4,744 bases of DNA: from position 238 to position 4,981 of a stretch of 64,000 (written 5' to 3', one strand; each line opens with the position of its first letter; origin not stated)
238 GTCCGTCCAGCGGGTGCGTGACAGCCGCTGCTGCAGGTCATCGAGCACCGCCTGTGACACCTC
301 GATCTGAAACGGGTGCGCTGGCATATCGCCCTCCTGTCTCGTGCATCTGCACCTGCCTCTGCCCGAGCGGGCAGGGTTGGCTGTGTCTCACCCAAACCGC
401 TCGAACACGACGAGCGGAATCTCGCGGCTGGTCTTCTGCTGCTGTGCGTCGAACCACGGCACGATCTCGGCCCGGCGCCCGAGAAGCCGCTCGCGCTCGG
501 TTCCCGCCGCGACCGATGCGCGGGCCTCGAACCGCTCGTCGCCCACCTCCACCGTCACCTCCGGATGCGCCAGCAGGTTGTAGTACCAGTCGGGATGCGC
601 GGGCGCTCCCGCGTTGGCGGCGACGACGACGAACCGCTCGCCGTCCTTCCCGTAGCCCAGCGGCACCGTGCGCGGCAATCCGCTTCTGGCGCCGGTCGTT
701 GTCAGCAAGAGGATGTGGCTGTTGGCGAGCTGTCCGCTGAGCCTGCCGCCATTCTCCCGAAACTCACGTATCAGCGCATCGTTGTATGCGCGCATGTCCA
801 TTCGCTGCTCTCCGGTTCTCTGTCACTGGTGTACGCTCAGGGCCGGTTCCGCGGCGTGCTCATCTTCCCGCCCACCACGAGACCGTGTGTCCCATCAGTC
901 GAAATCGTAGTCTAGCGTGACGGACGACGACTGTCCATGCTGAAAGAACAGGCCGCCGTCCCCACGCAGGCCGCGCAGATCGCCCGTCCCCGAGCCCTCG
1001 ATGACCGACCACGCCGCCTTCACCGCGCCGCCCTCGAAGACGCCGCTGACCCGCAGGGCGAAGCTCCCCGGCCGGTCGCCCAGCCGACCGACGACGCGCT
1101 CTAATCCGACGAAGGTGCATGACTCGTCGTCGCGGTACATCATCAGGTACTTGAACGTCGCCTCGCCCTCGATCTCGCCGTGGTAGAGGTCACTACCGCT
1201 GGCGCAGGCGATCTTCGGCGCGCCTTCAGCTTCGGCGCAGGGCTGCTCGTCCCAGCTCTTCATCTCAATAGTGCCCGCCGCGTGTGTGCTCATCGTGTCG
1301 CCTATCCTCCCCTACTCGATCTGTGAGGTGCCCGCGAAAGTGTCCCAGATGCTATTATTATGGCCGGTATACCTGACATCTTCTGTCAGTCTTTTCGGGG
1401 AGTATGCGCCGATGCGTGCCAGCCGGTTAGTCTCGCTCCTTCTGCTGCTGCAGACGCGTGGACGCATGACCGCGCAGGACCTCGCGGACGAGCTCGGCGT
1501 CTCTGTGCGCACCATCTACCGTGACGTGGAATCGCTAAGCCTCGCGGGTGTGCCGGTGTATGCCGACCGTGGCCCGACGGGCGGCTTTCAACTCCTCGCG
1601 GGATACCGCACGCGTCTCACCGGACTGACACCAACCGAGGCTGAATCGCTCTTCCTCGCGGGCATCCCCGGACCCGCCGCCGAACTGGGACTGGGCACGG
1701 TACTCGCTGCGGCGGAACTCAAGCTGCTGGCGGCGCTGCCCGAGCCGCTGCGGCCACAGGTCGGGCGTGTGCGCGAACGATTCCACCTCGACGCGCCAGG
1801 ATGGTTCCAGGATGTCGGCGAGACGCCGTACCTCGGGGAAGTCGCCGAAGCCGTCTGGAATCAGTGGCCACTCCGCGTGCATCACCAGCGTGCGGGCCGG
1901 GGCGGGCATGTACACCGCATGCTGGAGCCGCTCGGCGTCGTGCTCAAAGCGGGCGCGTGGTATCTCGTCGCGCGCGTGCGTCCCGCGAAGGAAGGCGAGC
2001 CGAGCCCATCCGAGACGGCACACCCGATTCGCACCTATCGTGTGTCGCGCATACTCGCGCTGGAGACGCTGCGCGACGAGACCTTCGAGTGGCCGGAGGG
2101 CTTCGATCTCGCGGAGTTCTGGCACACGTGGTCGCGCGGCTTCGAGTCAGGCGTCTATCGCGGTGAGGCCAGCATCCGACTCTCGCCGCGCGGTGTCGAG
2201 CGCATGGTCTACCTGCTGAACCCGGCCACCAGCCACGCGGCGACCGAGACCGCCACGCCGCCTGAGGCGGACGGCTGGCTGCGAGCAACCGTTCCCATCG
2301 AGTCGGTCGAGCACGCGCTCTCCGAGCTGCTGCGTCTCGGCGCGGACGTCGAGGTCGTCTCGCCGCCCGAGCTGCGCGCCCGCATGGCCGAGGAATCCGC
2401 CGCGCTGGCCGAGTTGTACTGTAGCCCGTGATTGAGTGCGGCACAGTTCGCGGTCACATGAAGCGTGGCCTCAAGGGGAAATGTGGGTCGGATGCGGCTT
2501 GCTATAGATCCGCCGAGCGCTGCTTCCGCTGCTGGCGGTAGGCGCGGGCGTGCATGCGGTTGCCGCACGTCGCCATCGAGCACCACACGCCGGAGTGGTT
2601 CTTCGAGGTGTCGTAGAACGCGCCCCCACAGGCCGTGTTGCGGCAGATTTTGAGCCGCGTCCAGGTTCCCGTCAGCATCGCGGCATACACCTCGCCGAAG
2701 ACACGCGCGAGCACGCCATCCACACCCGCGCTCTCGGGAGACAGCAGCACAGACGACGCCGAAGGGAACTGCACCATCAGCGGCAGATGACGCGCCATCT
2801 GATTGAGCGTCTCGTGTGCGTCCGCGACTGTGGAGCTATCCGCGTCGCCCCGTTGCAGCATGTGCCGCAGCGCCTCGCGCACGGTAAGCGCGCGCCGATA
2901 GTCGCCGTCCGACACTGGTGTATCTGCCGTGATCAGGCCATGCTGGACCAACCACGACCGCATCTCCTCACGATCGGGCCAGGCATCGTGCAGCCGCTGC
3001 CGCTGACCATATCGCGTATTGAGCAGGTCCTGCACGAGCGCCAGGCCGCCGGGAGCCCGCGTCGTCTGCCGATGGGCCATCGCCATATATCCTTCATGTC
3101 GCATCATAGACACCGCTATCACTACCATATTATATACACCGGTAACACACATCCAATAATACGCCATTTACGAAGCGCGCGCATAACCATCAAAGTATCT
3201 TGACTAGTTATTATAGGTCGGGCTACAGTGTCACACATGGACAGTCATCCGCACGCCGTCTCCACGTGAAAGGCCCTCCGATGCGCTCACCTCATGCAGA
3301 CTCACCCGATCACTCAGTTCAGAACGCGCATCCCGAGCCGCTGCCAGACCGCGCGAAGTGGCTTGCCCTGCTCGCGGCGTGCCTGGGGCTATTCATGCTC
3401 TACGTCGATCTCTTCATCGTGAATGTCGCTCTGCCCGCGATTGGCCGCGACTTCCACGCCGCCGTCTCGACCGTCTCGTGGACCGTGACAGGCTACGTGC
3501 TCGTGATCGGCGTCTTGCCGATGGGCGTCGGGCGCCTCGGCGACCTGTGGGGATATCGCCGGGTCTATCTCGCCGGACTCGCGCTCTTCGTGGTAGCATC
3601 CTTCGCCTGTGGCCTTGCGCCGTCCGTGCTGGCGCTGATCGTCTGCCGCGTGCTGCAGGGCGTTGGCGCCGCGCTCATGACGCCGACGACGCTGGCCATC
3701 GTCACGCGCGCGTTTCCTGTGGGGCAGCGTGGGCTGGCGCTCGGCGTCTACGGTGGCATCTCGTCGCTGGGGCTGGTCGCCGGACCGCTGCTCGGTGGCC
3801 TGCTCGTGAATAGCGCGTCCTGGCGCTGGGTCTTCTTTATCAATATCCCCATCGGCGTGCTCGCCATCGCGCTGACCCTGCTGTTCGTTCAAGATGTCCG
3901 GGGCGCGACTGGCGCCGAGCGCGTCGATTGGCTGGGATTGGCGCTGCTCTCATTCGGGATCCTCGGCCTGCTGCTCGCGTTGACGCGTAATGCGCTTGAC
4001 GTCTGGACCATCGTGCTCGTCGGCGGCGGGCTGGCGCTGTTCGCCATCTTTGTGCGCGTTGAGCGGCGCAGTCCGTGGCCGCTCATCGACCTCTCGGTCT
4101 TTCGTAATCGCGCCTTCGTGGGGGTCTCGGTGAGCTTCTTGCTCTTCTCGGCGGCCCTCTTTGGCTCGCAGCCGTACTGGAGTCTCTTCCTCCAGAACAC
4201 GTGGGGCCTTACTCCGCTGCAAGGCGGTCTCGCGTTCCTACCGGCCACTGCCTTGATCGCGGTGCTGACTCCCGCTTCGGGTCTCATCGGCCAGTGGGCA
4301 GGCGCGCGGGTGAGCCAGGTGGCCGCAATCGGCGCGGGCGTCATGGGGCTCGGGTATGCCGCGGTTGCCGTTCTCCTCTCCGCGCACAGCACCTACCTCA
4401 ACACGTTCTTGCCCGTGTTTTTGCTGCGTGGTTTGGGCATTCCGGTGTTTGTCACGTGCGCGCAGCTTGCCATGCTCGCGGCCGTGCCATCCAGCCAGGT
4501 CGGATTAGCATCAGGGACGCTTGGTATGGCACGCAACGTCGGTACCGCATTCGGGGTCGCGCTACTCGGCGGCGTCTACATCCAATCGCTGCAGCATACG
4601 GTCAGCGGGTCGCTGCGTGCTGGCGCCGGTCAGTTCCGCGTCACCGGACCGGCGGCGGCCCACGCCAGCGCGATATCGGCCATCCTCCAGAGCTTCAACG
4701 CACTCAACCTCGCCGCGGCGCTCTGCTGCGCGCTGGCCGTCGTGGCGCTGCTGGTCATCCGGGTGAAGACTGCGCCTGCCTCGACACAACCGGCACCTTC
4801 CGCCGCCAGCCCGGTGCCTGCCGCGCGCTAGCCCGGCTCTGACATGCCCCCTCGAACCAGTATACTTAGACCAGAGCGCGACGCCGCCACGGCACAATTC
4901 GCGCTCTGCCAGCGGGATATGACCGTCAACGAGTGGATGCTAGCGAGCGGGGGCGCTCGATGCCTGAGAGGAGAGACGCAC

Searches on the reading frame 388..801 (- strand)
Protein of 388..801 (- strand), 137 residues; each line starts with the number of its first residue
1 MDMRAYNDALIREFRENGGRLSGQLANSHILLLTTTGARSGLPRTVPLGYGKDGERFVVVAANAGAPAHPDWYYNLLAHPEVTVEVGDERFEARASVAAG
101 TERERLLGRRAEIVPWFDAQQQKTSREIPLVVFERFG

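Call 22: search_protein_families(library=pfam, proteins=[window:388-801:-], max_evalue=0.00001)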
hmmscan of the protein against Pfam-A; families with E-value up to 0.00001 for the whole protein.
window:388-801:- (137 aa): 1 family
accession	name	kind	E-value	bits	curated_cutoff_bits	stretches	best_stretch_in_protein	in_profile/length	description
PF04075.20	F420H2_quin_red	-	1.2e-36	126.1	22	1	13-134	8-129/130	F420H(2)-dependent quinone reductase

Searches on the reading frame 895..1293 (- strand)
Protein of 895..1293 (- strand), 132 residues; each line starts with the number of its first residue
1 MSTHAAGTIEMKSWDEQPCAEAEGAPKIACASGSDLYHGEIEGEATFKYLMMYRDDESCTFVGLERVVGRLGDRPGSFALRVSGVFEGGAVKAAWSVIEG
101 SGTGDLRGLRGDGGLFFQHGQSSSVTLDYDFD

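Call 22: search_protein_families(library=pfam, proteins=[window:895-1293:-], max_evalue=0.00001)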
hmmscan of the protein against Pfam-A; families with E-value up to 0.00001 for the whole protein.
window:895-1293:- (132 aa): 1 family
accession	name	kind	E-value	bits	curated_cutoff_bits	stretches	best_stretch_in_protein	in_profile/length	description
PF11528.13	DUF3224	-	5.4e-33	113.9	25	1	5-129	1-126/126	Protein of unknown function (DUF3224)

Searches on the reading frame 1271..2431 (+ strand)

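Call 22: search_protein_families(library=pfam, proteins=[window:1271-2431:+], max_evalue=0.00001)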
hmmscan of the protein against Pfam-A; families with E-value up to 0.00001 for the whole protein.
window:1271-2431:+ (386 aa): 4 families
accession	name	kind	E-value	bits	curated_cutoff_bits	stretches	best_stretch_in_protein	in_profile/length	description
PF25583.1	WCX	-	2.6e-17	63.4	23.9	1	298-380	3-76/76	WCX domain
PF08279.18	HTH_11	-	1.5e-15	57.3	25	1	56-105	6-53/55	HTH domain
PF13280.12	WYL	-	9.9e-14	51.5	21.8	1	187-265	2-69/70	WYL domain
PF19187.6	HTH_PafC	-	9.8e-06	25.8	32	0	51-97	4-50/115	PafC helix-turn-helix domain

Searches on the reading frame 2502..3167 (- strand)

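Call 22: search_protein_families(library=pfam, proteins=[window:2502-3167:-], max_evalue=0.00001)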
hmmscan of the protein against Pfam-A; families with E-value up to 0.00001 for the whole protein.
window:2502-3167:- (221 aa): 2 families
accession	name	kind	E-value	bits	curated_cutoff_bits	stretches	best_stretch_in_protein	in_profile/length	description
PF11706.13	zf-CGNR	-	2.6e-18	66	24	1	171-213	1-43/44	CGNR zinc finger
PF07336.16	ABATE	-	5.5e-14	53.3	24.4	1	43-138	2-98/130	Putative stress-induced transcription regulator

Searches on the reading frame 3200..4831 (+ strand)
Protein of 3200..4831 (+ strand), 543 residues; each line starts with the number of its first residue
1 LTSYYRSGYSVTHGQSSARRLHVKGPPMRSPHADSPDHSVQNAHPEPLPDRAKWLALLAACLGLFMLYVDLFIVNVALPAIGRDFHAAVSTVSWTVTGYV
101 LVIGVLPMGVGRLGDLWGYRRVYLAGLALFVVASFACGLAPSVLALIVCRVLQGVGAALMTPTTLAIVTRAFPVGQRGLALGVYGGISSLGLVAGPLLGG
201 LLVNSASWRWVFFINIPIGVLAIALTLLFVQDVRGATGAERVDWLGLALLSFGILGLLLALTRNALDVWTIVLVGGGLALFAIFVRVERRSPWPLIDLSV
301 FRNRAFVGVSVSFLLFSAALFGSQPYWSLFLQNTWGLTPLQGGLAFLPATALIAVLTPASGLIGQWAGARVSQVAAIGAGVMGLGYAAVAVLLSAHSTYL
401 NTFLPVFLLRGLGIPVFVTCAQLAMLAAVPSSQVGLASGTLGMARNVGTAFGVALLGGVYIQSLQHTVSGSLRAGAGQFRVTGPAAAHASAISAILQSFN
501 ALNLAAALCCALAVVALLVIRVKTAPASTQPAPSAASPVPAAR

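Call 22: search_protein_families(library=pfam, proteins=[window:3200-4831:+], max_evalue=0.00001)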
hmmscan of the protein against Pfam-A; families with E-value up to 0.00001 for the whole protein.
window:3200-4831:+ (543 aa): 1 family
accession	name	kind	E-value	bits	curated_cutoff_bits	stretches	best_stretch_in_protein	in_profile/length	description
PF07690.21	MFS_1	-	6e-48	164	33.4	1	61-452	2-346/347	Major Facilitator Superfamily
